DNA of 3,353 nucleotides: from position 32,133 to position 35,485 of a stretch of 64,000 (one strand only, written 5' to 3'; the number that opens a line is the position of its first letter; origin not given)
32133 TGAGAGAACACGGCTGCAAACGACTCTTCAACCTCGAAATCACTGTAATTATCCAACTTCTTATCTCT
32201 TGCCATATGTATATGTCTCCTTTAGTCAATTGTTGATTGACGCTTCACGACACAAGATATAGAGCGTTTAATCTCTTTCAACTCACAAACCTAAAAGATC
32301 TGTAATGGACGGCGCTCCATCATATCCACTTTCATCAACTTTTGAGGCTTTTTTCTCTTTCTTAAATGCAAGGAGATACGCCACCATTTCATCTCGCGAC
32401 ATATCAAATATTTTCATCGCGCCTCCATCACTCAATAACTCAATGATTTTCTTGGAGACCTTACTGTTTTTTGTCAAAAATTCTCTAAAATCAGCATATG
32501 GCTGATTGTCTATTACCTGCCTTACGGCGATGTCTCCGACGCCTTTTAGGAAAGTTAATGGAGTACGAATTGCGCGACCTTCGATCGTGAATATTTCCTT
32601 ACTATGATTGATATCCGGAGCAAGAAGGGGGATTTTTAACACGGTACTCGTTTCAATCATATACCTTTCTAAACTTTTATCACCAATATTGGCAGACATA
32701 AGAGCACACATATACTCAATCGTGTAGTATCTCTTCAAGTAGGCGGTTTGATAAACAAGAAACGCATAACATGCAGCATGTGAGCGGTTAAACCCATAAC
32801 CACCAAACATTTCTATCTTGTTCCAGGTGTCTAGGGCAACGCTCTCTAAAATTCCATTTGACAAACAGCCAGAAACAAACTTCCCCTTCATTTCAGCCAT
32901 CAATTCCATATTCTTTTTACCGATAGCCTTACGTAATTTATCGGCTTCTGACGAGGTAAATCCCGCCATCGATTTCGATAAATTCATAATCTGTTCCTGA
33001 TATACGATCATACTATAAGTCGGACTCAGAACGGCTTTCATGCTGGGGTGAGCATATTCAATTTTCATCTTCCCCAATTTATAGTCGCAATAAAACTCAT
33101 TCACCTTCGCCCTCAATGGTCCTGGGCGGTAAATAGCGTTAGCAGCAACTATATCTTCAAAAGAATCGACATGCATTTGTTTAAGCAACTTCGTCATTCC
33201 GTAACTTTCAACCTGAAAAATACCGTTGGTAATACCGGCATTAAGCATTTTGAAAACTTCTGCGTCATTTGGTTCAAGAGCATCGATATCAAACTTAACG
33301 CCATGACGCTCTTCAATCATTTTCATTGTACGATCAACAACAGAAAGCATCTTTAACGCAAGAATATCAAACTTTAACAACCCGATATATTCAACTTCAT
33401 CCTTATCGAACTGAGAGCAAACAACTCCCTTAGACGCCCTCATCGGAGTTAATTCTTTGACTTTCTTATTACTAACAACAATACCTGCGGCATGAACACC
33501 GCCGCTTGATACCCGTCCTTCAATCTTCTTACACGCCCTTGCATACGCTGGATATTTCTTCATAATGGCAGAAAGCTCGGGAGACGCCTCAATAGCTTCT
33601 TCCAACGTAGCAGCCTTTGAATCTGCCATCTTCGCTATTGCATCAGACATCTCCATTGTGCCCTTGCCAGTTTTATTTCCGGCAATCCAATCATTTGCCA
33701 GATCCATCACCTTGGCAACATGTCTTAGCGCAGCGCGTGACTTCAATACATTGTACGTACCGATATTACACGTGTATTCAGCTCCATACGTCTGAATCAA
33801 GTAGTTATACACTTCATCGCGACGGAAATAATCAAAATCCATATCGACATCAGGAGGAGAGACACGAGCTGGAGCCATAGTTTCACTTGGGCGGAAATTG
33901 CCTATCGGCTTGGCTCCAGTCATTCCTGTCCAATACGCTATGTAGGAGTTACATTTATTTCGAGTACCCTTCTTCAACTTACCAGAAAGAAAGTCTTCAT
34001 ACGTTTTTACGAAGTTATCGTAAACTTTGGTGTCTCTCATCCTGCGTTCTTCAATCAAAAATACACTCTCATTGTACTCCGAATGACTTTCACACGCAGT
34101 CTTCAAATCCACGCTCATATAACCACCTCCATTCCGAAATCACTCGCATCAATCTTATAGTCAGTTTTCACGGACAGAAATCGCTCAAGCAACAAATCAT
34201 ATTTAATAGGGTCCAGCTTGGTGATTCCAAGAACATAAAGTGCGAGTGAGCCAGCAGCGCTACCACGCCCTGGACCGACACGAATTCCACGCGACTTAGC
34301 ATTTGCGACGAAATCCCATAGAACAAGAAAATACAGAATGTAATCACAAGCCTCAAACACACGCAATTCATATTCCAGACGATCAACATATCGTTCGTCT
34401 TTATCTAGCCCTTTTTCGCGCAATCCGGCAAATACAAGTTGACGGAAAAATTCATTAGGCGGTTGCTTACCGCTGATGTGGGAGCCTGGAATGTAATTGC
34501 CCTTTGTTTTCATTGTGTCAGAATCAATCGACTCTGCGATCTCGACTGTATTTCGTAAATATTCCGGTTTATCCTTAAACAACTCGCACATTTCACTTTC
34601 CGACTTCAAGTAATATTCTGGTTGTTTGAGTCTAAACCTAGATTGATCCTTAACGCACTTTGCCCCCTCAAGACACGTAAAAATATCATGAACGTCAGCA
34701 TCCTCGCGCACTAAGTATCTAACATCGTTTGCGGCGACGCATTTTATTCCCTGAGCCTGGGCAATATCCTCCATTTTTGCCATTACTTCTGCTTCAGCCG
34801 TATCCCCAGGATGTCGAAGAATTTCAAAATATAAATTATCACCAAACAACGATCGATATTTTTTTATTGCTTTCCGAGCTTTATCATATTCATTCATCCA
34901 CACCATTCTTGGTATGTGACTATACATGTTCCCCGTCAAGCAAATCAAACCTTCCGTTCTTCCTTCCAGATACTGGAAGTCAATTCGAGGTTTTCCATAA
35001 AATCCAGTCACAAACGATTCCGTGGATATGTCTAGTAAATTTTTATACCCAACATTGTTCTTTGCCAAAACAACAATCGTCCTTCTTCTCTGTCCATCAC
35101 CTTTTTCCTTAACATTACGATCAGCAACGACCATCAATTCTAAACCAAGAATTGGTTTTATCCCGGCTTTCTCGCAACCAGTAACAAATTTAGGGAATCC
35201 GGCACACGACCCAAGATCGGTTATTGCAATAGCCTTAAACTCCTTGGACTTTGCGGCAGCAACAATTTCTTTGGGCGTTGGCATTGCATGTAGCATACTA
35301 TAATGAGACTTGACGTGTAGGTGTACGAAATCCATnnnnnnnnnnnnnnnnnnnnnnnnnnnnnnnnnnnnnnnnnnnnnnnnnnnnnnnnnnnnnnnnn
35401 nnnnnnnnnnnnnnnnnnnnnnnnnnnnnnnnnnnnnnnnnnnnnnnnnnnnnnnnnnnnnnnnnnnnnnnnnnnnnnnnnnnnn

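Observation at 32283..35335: Intein-free split DnaE whose two halves share a duplicated, diverged palm segment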

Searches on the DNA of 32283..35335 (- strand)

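Call 5: search_dna_similar(query=window:32283-35335:-, collection=phages, mode=distant, max_rows=30)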
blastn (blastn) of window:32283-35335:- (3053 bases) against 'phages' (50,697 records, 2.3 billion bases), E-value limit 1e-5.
Records with a match: 2; places in all: 3; records where one place covers at least 80% of the query: 0.
Best place of each record, by identity: 60-80% 2.
By first word of the organism name: Bacillus 2.
By host as written in the record: Bacillus cereus 1; Bacillus cereus BC102p 1.
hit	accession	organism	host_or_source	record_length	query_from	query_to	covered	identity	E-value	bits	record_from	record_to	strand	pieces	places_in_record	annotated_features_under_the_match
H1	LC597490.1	Bacillus phage vB_BceM_WH1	Bacillus cereus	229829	1057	1157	3%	73.3%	3e-6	62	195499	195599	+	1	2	DNA polymerase III subunit alpha_gp235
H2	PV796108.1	Bacillus phage Edson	Bacillus cereus BC102p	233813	2545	2631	3%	77.0%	2e-8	68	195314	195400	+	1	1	hypothetical protein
